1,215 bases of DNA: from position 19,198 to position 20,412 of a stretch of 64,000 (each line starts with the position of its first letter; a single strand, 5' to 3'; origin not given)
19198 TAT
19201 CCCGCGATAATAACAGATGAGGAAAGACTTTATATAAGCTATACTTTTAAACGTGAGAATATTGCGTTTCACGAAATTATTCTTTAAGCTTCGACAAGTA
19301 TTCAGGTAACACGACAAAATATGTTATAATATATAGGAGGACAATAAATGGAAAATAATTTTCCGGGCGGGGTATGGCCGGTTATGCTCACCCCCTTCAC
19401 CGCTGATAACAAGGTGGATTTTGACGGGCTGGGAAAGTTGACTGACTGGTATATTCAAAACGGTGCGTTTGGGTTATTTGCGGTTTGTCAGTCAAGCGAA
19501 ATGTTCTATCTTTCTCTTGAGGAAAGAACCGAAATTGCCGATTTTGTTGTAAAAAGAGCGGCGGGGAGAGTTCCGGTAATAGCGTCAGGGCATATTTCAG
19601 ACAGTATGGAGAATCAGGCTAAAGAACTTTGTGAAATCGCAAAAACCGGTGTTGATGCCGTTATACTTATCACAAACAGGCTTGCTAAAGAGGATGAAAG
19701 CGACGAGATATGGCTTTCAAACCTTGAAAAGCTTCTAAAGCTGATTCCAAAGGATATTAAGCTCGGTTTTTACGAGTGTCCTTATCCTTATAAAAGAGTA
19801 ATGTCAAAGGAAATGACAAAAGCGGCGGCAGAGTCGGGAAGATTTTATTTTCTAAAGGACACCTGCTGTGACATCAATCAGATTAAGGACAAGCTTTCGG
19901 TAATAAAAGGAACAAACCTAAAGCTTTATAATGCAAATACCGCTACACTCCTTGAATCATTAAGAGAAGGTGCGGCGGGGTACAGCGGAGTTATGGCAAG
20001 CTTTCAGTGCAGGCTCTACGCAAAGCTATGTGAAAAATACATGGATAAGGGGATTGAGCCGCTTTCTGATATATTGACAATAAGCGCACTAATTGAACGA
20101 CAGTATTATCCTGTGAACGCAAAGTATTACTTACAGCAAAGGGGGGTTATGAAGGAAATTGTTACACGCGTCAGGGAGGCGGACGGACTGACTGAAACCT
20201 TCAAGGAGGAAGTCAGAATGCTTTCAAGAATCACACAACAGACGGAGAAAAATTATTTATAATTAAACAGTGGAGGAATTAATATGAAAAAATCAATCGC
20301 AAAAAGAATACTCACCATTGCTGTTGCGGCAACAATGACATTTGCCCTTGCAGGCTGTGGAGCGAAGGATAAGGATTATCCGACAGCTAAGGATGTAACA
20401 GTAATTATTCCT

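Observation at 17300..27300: IclR-regulated ten-gene cluster whose enzyme set fits catabolism of a 3-deoxy-2-ulosonic acid (KDO-type), imported by a TctCBA transporter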

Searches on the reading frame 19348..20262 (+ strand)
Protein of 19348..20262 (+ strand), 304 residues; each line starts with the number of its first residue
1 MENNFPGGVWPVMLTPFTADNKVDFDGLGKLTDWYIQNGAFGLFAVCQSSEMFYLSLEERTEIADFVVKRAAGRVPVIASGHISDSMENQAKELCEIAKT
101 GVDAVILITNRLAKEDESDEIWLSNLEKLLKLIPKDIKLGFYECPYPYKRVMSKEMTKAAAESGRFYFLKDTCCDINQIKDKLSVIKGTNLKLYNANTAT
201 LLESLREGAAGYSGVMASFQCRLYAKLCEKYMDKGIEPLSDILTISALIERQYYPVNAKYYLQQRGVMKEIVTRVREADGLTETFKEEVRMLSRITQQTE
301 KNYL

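Call 3: search_protein_families(library=pfam, proteins=[window:19348-20262:+])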
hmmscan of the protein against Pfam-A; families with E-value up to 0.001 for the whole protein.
window:19348-20262:+ (304 aa): 1 family
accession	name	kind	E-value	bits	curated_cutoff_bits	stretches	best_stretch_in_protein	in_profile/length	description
PF00701.28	DHDPS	-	4.2e-22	78.6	22.1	1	7-274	3-268/289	Dihydrodipicolinate synthetase family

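Call 4: search_protein_families(library=ncbifam, proteins=[window:19348-20262:+])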
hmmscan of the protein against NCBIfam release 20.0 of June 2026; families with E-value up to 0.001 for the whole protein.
window:19348-20262:+ (304 aa): 6 families
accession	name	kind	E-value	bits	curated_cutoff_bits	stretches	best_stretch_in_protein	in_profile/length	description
TIGR00674.1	dapA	equivalog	3.6e-19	68.7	206.15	1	9-270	2-261/286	4-hydroxy-tetrahydrodipicolinate synthase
TIGR02313.1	HpaI-NOT-DapA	exception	9.3e-13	47.6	396.7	1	8-290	4-283/294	2,4-dihydroxyhept-2-ene-1,7-dioic acid aldolase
NF002958.0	PRK03620.1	subfamily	1e-11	44.3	278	1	9-114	14-117/307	5-dehydro-4-deoxyglucarate dehydratase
NF003164.0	PRK04147.1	equivalog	1.7e-10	40.7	281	1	8-108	6-106/294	N-acetylneuraminate lyase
TIGR03249.1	KdgD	equivalog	1.5e-09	37.4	373.95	1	2-114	5-115/299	5-dehydro-4-deoxyglucarate dehydratase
TIGR00683.1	nanA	equivalog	9e-09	35.1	382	1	8-109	3-103/293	N-acetylneuraminate lyase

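Call 6: search_solved_structures(query=window:19348-20262:+, max_evalue=0.001, show_alignments=2)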
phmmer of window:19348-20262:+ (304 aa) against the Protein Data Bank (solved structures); distinct sequences matched with E-value up to 0.001: 80 (the best 60 are shown).
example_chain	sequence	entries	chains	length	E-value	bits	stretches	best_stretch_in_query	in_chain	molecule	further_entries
3noe_A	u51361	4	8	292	6.4e-17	64.9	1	10-270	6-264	Dihydrodipicolinate synthase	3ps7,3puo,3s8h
6p90_A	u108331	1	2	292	8.1e-17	64.6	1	10-270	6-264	4-hydroxy-tetrahydrodipicolinate synthase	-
3qze_A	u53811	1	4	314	1.1e-16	64.2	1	8-270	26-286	Dihydrodipicolinate synthase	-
3pud_A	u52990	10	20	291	1.1e-15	60.9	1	12-269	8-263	Dihydrodipicolinate synthase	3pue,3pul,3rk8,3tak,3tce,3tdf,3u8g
6mqh_A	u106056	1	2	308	2.7e-14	56.3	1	8-267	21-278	4-hydroxy-tetrahydrodipicolinate synthase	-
7loy_A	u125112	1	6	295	5.5e-13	52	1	11-110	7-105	4-hydroxy-tetrahydrodipicolinate synthase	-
7mjf_A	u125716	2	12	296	5.6e-13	52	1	11-110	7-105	4-hydroxy-tetrahydrodipicolinate synthase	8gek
7lvl_A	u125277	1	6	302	5.8e-13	51.9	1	11-110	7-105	4-hydroxy-tetrahydrodipicolinate synthase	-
3flu_A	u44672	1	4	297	2.4e-12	49.9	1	11-109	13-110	Dihydrodipicolinate synthase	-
2yxg_A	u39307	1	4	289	4.9e-12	48.9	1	8-228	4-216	Dihydrodipicolinate synthase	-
2rfg_A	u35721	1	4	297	8.2e-12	48.2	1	12-270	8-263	Dihydrodipicolinate synthase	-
4icn_A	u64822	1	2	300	1.6e-11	47.2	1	11-232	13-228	DIHYDRODIPICOLINATE SYNTHASE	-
4pfm_A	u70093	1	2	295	1.8e-11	47.1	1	11-232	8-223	4-hydroxy-tetrahydrodipicolinate synthase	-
3a5f_A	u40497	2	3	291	1.8e-11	47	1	11-240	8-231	Dihydrodipicolinate synthase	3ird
6xgs_A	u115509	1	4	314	5.3e-11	45.5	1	11-271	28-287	4-hydroxy-tetrahydrodipicolinate synthase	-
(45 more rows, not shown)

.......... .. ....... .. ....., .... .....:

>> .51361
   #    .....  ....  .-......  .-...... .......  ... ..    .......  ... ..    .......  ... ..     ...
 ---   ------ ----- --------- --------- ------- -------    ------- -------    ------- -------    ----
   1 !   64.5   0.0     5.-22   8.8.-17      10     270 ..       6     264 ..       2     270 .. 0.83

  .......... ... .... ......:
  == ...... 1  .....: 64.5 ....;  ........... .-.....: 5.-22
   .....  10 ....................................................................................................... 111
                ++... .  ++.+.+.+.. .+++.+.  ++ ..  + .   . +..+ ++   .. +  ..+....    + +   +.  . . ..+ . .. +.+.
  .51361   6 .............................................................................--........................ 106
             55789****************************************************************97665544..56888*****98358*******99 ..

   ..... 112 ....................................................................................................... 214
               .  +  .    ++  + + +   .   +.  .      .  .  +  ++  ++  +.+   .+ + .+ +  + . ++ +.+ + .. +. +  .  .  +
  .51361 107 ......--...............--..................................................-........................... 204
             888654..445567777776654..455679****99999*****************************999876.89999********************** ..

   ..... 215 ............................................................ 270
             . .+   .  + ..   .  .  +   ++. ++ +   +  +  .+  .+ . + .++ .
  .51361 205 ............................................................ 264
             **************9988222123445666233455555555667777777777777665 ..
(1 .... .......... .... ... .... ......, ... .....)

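Call 8: find_homologous_proteins(query=window:19348-20262:+, max_evalue=1e-10)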
Query window:19348-20262:+ (304 aa): 7051 proteins with E <= 1e-10 among 8000 candidates; the best 120 are listed.
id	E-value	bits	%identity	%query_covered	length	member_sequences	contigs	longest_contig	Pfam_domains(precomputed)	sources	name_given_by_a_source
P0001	1.9e-200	682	100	100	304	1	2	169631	PF00701.29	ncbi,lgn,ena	-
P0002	5.1e-152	523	77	100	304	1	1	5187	PF00701.29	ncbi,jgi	ncbi:MAG: dihydrodipicolinate synthase family protein [Oscillospiraceae bacterium]|jgi:4-hydroxy-tet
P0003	1.2e-140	486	72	100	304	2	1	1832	PF00701.29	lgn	-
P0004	8.3e-140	483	71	100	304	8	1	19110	PF00701.29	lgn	-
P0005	1.0e-139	483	71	100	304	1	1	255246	PF00701.29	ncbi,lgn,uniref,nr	ncbi:4-hydroxy-tetrahydrodipicolinate synthase [Clostridium pascui]|uniref:dihydrodipicolinate synth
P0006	1.0e-139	483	71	100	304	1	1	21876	PF00701.29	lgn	-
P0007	3.1e-137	475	70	100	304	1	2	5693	PF00701.29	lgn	-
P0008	4.5e-136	471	71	100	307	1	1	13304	PF00701.29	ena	-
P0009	6.0e-136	470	70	100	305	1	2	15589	PF00701.29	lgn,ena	-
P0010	2.2e-135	469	70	100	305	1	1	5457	PF00701.29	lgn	-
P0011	1.7e-134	466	70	100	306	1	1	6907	PF00701.29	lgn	-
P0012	1.8e-134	466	68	100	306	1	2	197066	PF00701.29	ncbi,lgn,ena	-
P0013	2.3e-134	465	69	99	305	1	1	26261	PF00701.29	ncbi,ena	-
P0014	2.3e-133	462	71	99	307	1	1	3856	PF00701.29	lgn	-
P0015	7.7e-133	460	68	100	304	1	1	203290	PF00701.29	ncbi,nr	ncbi:dihydrodipicolinate synthase family protein [Clostridium sp. AM58-1XD]|nr:dihydrodipicolinate s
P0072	4.9e-127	441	67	99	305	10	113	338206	PF00701.29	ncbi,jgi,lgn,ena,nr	ncbi:MAG: dihydrodipicolinate synthase family protein [Lachnospiraceae bacterium]|nr:dihydrodipicoli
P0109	8.1e-125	434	68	100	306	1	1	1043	PF00701.29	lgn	-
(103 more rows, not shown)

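Call 10: find_related_loci(query=A1, collection=genome_contigs, flank=10000)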
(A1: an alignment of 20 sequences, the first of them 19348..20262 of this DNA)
Query A1 (304 aa) in genome_contigs; peptide patterns used: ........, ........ (x = any residue, [..] = any of these).
600 stretches matched a pattern (row limit reached: there are more); 596 encode a relative of the query (tblastn E <= 1e-3); the best 80 are kept; 79 distinct loci.
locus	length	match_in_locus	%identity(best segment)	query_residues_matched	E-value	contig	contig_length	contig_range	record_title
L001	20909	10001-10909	68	1-303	1e-138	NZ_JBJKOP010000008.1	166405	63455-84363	MAG: Caproicibacter sp. isolate Bin_3 S1Ck127_3169_flag_0_multi_202.9757_len_166405, whole genome shotgun sequence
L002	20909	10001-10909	68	2-304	3e-137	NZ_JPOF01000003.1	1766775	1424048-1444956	Lachnoclostridium phytofermentans strain KNHs2131 CC92DRAFT_scf7180000000027_quiver.3_C, whole genome shotgun sequence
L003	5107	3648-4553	67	3-304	7e-138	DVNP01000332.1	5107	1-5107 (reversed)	MAG TPA_asm: Candidatus Caccomorpha excrementavium isolate 1999 CHK54__C712860_L5107_ERR2241740, whole genome shotgun se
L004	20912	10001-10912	64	1-304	1e-135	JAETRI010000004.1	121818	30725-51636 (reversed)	MAG: Lachnospiraceae bacterium isolate S29_Bin8 scaffold_191, whole genome shotgun sequence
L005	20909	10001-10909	67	2-304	2e-135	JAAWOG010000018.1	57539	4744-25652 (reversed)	MAG: Lachnospiraceae bacterium isolate ABMPRH_270_1 SL341408_scaffold_708, whole genome shotgun sequence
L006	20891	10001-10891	66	2-298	1e-134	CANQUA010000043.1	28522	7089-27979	MAG: uncultured Lachnospiraceae bacterium isolate Lapin-023__bin81 genome assembly, contig: Lapin-023__NODE_2246_length_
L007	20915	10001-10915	65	1-304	4e-132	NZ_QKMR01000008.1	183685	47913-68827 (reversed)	Ruminiclostridium sufflavum DSM 19573 Ga0056032_scaffold00008.8, whole genome shotgun sequence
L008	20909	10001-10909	64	3-304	7e-132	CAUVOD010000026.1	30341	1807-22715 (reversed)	MAG TPA_asm: uncultured Lachnospiraceae bacterium isolate SRR23388445_bin.41_MetaWRAP_v1.3_MAG genome assembly, contig:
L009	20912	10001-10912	63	1-304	3e-131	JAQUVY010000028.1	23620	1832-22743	MAG: Eubacteriales bacterium isolate STD2_178 NODE_7692_length_23620_cov_4.184523_Sandtown_D2, whole genome shotgun sequ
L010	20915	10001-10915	64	1-304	1e-130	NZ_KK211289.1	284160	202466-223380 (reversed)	Ruminiclostridium cellobioparum DSM 1351 = ATCC 15832 T344DRAFT_scaffold00004.4, whole genome shotgun sequence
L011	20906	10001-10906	63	1-301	4e-130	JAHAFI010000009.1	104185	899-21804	MAG: Clostridiales bacterium isolate L3_058_072G1_dasL3_058_072G1_metabat.metabat.4 L3_058_072G1_scaffold_102, whole gen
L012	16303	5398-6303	65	1-303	1e-129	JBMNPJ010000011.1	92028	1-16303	MAG: Massiliimalia sp. isolate SBF912SR2HQ0036 scaffold_947_c1, whole genome shotgun sequence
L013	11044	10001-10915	63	1-304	4e-129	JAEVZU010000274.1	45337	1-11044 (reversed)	MAG: Bacillota bacterium isolate OH_PBB_181 k127_873772, whole genome shotgun sequence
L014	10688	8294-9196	64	1-300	3e-128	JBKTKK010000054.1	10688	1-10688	MAG: Lachnospiraceae bacterium isolate 19-2_19 NODE_4226_length_10688_cov_5.199285, whole genome shotgun sequence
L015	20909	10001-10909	61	3-304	2e-128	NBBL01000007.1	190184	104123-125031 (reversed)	Lachnospiraceae bacterium strain KA00044 Contig_7, whole genome shotgun sequence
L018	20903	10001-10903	62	2-302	4e-127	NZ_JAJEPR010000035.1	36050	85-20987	Fusicatenibacter faecihominis strain CLA-AA-H277 NODE_35_length_36050_cov_26.186084, whole genome shotgun sequence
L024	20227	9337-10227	61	1-296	3e-121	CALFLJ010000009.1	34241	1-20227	MAG TPA_asm: uncultured Succinatimonas sp. isolate ERR318705_bin.13_CONCOCT_v1.1_MAG genome assembly, contig: ERZ1764587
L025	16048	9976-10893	60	1-304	1e-119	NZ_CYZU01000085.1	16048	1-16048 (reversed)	Faecalicatena contorta strain 2789STDY5834876, whole genome shotgun sequence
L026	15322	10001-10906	60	5-304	1e-118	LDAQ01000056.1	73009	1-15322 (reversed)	Faecalicatena fissicatena strain KCTC 15010 contig_56, whole genome shotgun sequence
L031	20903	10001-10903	58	3-302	3e-116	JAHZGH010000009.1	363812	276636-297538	MAG: Succinivibrionaceae bacterium isolate HRGM_Genome_3062 HRGM_Genome_3062_9, whole genome shotgun sequence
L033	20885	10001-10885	58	5-297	2e-115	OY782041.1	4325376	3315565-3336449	MAG: Spirochaetia bacterium isolate d8b3d310-4ac7-4817-9bde-c02243007ba8 genome assembly, chromosome: 1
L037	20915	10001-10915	55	1-303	5e-114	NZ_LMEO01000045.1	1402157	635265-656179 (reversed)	Paenibacillus sp. Root444D2 contig_5, whole genome shotgun sequence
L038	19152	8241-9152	56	1-302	6e-114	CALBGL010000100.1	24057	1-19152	MAG TPA_asm: uncultured Clostridia bacterium isolate ERR318680_bin.42_CONCOCT_v1.1_MAG genome assembly, contig: ERZ17645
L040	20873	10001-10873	57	8-296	3e-112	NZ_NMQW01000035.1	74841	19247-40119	Paenibacillus rigui strain JCM 16352 contig35, whole genome shotgun sequence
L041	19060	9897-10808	55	1-302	6e-112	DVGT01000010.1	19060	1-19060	MAG TPA_asm: Candidatus Faecimorpha stercoravium isolate CHK195-9767 CHK195__C32130_L19060_ERR3414590, whole genome shot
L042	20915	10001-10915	54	1-303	6e-112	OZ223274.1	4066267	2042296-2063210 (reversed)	MAG: uncultured Sphaerochaeta sp. isolate 45920750-da75-4a9e-be90-ad4f7398b6d4 genome assembly, chromosome: 1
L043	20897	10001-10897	56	1-297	6e-111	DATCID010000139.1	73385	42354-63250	MAG TPA_asm: Ruminiclostridium sp. isolate SMAG_U7850 k141_181922, whole genome shotgun sequence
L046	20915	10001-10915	53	1-303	4e-111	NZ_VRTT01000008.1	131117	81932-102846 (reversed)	Paenibacillus sp. N3.4 NODE_8_length_131117_cov_7.98934_ID_15, whole genome shotgun sequence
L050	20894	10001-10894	54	1-296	4e-110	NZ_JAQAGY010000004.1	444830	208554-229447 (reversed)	Paenibacillus caseinilyticus strain GW78 contig4, whole genome shotgun sequence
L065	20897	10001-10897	54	5-302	5e-107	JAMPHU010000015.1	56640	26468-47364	MAG: Candidatus Gastranaerophilales bacterium isolate NALB_7961_9 Scaffold_#15__SCF_015___56640_bp, whole genome shotgun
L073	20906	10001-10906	53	1-301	1e-105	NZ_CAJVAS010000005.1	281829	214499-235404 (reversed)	Paenibacillus solanacearum isolate CIP111600, whole genome shotgun sequence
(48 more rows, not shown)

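Call 35: search_solved_structures(query=L025:6721-9972:+, max_evalue=0.01)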
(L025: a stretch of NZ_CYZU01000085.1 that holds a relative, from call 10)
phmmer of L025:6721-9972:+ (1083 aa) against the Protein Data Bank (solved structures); distinct sequences matched with E-value up to 0.01: 1.
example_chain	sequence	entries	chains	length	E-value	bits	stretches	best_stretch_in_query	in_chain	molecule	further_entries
6q2f_A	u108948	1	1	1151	0.00014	22.8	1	957-1046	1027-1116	Glycoside hydrolase family protein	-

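Call 36: search_protein_families(library=ncbifam, max_evalue=0.001, proteins=[L025:6721-9972:+, L033:5859-7397:+, L042:8977-9990:+, L046:11335-13686:+])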
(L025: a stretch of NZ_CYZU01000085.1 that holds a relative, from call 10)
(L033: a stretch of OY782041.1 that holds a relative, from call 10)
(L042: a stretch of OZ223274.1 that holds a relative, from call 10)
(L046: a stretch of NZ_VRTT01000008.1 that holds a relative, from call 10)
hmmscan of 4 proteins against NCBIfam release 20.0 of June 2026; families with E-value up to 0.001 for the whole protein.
L025:6721-9972:+ (1083 aa): 1 family
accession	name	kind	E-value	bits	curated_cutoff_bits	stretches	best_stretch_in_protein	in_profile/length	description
NF049897.1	AlphaRhamBT4145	equivalog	1.7e-08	33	1300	1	560-744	534-714/897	alpha-L-rhamnosidase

L033:5859-7397:+ (512 aa): 35 families (the best 25 are shown)
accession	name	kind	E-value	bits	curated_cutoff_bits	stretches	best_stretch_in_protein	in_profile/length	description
TIGR02032.1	GG-red-SF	subfamily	1.7e-12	47.7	158.8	1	22-176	1-147/297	geranylgeranyl reductase family protein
NF041160.1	DGGPL_Thplmales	equivalog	3.2e-09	36.2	780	1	19-215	1-196/396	digeranylgeranylglycerophospholipid reductase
NF004834.1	PRK06185.1-3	subfamily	1.2e-08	34.2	500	1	22-53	8-39/420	FAD-dependent oxidoreductase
NF004835.0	PRK06185.1-4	equivalog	1.5e-08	33.8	601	1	22-54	11-43/411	FAD-dependent oxidoreductase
NF041080.1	DGGGPL_reductase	equivalog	3.1e-08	32.9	580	1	22-178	2-157/447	digeranylgeranylglycerophospholipid reductase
NF005882.1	PRK07843.1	equivalog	5e-08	31.8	788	1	22-61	2-41/547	3-oxosteroid 1-dehydrogenase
NF004833.1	PRK06185.1-1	subfamily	2.6e-07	29.7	488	1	24-54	5-35/403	FAD-dependent oxidoreductase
NF009478.0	PRK12844.1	equivalog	5.6e-07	28.3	789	1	20-61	7-48/559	3-ketosteroid-delta-1-dehydrogenase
NF003585.0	PRK05249.1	equivalog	7e-07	28.2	465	1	19-62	4-47/464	Si-specific NAD(P)(+) transhydrogenase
TIGR01350.1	lipoamide_DH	equivalog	1.3e-06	27.4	408.8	1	22-59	2-38/461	dihydrolipoyl dehydrogenase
TIGR03997.1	mycofact_OYE_2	equivalog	1.7e-06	26.7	793.15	1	23-65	381-423/645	mycofactocin system FadH/OYE family oxidoreductase 2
NF009477.0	PRK12843.1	equivalog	3.8e-06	25.6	758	1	17-61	12-56/578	FAD-dependent oxidoreductase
NF005511.0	PRK07121.1-4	equivalog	3.9e-06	25.6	466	1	7-63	6-60/553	FAD-binding protein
NF009476.0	PRK12839.1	equivalog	5.6e-06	24.8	940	1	21-61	8-48/572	FAD-dependent oxidoreductase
NF004789.0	PRK06134.1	subfamily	6.4e-06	25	747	1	21-62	12-53/581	FAD-dependent oxidoreductase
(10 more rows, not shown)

L042:8977-9990:+ (337 aa): 21 families
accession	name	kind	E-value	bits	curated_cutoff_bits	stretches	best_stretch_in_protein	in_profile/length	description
TIGR01327.1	PGDH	equivalog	1.5e-70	238.5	454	1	39-334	12-308/525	phosphoglycerate dehydrogenase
NF009714.1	PRK13243.1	equivalog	8.6e-58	196.2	455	1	35-336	11-322/332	glyoxylate reductase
NF005069.0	PRK06487.1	equivalog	1.4e-48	165.6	448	1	61-314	39-298/320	2-hydroxyacid dehydrogenase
NF006263.0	PRK08410.1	equivalog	5e-46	157.5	389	1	61-312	33-292/311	D-2-hydroxyacid dehydrogenase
NF005750.0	PRK07574.1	equivalog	1e-45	156.5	329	1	86-311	109-341/386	NAD-dependent formate dehydrogenase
NF008759.0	PRK11790.1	equivalog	1.1e-45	156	404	1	38-326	23-316/410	phosphoglycerate dehydrogenase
NF011938.0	PRK15409.1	equivalog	3e-39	134.9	492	1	28-334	4-316/324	glyoxylate/hydroxypyruvate reductase GhrB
NF005387.0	PRK06932.1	equivalog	8.4e-38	130.1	492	1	68-308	42-291/314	2-hydroxyacid dehydrogenase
NF041369.1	Dhydh_Halo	equivalog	1e-36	126.7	400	1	101-313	65-281/305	D-2-hydroxyacid dehydrogenase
NF000492.1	vanH_gen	exception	5e-36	124.3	540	1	98-283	73-254/312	D-lactate dehydrogenase VanH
NF005027.0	PRK06436.1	equivalog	5.4e-31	107.8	261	1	93-335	51-287/303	2-hydroxyacid dehydrogenase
NF006374.0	PRK08605.1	subfamily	4.8e-30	104.7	356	1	92-284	70-266/332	D-lactate dehydrogenase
NF009127.0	PRK12480.1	equivalog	2e-28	99.4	579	1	92-284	70-264/330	D-lactate dehydrogenase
NF000004.1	vanH-D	exception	5.9e-28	97.9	550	1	94-283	75-260/323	D-lactate dehydrogenase VanH-D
NF000371.1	vanH_Agroup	exception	3.6e-27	95.4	700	1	94-284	74-260/322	VanH-A/VanH-Pt family D-lactate dehydrogenase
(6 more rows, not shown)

L046:11335-13686:+ (783 aa): 29 families (the best 25 are shown)
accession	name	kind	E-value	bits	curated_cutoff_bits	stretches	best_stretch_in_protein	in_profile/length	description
NF047455.1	TF_Staph_AryK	equivalog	9.3e-22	77.1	850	1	670-779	151-260/759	transcriptional regulator AryK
NF049932.1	TranspRegBtr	equivalog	1.1e-19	70.4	900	1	658-775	148-263/531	bacillibactin transport transcriptional regulator Btr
NF007693.0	PRK10371.1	equivalog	9.9e-18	64.4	253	1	677-776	199-298/309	transcriptional regulator MelR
NF047788.1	TransRegPocR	equivalog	1.6e-17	63.8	500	1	681-778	194-291/296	transcriptional regulator PocR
NF007860.0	PRK10572.1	equivalog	4.2e-17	61.9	208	1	678-778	185-285/292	arabinose operon transcriptional regulator AraC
TIGR04094.1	adjacent_YSIRK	equivalog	7e-17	61.5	200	1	672-775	281-383/383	YSIRK-targeted surface antigen transcriptional regulator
NF006902.0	PRK09393.1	equivalog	3.8e-14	52.6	425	1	672-779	216-323/327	transcriptional regulator FtrA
NF007584.0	PRK10219.1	equivalog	6.3e-14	52.2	174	1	677-776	6-105/107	superoxide response transcriptional regulator SoxS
NF033869.1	viru_reg_Rsp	equivalog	1.8e-13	49.8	400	1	667-776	137-247/701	AraC family transcriptional regulator Rsp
NF010028.0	PRK13503.1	equivalog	2.1e-13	50.3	288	1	663-778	158-273/278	HTH-type transcriptional activator RhaS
NF012228.1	RobA_TF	equivalog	5.7e-13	49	380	1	681-778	8-105/286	MDR efflux pump AcrAB transcriptional activator RobA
NF012144.2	ramA_TF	equivalog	2.3e-12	47.3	180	1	675-777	4-106/108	RamA family antibiotic efflux transcriptional regulator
NF011701.0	PRK15121.1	equivalog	4.4e-12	46.1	426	1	681-778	10-107/289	MDR efflux pump AcrAB transcriptional activator RobA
NF008564.0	PRK11511.1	equivalog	1.8e-11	44.2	202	1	678-776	11-109/127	MDR efflux pump AcrAB transcriptional activator MarA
NF012198.0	MarA_TF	equivalog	3.5e-11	43.3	250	1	678-776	11-109/124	MDR efflux pump AcrAB transcriptional activator MarA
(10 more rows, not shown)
